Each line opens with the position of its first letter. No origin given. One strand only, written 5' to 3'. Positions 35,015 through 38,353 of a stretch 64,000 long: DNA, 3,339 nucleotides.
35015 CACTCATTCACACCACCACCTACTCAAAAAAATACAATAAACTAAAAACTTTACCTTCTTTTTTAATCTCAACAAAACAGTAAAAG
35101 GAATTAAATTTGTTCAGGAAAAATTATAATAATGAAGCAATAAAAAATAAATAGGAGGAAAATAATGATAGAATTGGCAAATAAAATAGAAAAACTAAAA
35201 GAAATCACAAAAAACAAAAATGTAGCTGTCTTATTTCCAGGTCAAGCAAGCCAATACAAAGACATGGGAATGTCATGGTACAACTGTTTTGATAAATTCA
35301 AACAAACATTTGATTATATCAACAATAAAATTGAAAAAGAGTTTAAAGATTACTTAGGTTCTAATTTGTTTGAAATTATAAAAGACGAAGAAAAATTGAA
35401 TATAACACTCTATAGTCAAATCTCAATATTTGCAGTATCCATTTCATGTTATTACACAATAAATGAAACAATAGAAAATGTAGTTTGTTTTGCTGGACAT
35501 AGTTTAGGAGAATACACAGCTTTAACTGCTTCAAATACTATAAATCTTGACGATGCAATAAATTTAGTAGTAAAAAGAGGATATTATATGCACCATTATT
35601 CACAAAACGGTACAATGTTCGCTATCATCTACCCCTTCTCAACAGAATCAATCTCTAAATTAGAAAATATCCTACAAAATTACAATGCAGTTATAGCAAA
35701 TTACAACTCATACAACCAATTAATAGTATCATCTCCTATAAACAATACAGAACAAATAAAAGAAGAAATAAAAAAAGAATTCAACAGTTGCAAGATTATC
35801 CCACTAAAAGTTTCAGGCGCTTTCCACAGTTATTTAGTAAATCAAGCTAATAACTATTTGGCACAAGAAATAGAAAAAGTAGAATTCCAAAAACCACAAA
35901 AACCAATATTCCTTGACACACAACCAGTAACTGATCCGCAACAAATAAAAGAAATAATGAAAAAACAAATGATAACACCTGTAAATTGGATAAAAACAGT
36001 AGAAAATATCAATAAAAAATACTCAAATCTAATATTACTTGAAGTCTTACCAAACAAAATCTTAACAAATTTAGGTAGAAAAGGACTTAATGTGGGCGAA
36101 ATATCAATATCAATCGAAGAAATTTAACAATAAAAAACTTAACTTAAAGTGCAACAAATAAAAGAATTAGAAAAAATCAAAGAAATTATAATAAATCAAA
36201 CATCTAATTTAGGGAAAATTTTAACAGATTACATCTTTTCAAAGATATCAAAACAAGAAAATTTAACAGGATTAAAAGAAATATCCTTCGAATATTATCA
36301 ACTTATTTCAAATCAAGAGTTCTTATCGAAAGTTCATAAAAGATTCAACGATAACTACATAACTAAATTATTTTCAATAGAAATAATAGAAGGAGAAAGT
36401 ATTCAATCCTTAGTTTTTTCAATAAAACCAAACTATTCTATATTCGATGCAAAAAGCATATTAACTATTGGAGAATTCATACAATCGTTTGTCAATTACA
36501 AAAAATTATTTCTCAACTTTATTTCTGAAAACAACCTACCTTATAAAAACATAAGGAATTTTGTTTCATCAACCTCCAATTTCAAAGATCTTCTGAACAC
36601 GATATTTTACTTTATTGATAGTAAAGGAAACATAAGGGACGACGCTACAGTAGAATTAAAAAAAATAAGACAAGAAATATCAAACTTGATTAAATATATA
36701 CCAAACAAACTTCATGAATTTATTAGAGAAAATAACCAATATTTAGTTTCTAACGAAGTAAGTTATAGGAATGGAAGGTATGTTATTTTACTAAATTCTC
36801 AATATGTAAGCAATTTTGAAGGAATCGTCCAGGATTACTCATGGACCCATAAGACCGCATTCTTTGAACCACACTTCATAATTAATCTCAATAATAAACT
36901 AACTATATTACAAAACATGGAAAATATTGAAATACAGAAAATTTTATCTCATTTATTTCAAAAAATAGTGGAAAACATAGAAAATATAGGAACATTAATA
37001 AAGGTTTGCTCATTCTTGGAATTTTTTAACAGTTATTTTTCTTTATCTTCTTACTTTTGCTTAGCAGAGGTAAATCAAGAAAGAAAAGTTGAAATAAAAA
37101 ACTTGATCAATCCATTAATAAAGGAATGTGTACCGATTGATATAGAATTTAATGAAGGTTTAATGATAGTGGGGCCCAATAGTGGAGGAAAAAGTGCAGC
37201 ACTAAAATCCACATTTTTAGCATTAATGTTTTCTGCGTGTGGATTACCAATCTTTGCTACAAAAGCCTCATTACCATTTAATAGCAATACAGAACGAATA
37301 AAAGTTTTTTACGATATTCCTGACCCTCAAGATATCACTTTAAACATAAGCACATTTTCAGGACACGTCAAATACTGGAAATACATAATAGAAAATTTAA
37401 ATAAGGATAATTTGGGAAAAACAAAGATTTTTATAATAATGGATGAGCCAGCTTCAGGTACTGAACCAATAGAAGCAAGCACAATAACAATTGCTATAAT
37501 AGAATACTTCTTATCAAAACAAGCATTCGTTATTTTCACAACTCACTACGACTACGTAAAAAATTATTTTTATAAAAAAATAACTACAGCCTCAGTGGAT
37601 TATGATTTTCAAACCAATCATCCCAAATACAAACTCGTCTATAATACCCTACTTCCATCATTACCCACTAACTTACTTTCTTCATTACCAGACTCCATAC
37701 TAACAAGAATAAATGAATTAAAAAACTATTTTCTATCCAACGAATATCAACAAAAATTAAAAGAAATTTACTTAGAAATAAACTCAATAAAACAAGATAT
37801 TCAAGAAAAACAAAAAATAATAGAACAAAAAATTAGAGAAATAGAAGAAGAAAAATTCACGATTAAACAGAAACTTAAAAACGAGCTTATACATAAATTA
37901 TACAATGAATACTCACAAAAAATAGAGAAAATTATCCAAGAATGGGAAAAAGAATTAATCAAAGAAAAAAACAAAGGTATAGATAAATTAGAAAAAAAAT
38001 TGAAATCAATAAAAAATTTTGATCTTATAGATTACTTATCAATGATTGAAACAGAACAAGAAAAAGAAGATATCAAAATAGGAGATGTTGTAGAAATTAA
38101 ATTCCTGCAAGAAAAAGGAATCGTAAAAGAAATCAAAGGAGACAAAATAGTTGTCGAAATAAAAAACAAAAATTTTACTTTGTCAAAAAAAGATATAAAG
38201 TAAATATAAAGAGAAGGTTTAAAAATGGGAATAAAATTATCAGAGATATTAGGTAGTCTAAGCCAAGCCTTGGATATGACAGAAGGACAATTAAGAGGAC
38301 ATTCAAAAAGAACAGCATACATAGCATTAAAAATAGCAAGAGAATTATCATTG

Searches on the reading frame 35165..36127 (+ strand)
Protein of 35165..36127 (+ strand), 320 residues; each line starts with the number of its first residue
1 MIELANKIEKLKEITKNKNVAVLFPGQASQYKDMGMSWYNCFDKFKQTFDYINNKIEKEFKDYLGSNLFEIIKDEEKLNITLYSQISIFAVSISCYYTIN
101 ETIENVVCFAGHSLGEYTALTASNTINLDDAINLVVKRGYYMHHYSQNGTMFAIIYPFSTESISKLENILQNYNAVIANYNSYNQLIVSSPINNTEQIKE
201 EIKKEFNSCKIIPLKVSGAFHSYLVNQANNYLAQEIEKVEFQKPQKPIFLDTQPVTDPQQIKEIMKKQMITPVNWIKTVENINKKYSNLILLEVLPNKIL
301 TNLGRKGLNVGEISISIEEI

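Call 76: search_protein_families(library=pfam, proteins=[window:35165-36127:+], max_evalue=0.000001)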
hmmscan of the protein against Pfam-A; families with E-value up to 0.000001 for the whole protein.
window:35165-36127:+ (320 aa): 1 family
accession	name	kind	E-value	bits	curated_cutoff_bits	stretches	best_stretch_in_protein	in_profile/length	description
PF00698.26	Acyl_transf_1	-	1.4e-25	90.9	32.7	1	23-309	3-280/319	Acyl transferase domain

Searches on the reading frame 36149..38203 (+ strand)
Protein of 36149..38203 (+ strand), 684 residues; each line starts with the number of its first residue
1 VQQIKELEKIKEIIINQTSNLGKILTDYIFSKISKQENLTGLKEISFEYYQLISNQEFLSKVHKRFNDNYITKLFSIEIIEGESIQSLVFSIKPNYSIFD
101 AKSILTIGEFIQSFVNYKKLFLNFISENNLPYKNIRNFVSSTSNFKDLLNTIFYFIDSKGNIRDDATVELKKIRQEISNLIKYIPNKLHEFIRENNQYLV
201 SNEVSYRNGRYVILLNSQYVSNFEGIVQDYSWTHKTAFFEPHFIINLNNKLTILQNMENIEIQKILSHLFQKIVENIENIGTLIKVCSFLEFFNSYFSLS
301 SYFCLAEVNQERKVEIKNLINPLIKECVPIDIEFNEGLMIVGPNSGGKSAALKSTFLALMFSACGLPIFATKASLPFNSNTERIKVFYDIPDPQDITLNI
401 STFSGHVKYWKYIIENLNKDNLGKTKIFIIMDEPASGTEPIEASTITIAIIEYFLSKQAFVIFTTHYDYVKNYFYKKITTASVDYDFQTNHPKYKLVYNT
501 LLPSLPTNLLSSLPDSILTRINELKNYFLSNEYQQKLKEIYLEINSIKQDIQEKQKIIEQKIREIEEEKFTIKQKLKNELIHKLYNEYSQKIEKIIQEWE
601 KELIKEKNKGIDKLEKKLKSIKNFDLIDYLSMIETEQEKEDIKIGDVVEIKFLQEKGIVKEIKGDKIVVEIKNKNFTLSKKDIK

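Call 76: search_protein_families(library=pfam, proteins=[window:36149-38203:+], max_evalue=0.000001)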
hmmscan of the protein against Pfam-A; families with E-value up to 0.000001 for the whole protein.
window:36149-38203:+ (684 aa): 1 family
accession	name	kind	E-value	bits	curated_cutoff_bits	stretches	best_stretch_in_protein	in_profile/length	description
PF00488.27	MutS_V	-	3.2e-14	53.8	30.2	1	339-497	2-150/188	MutS domain V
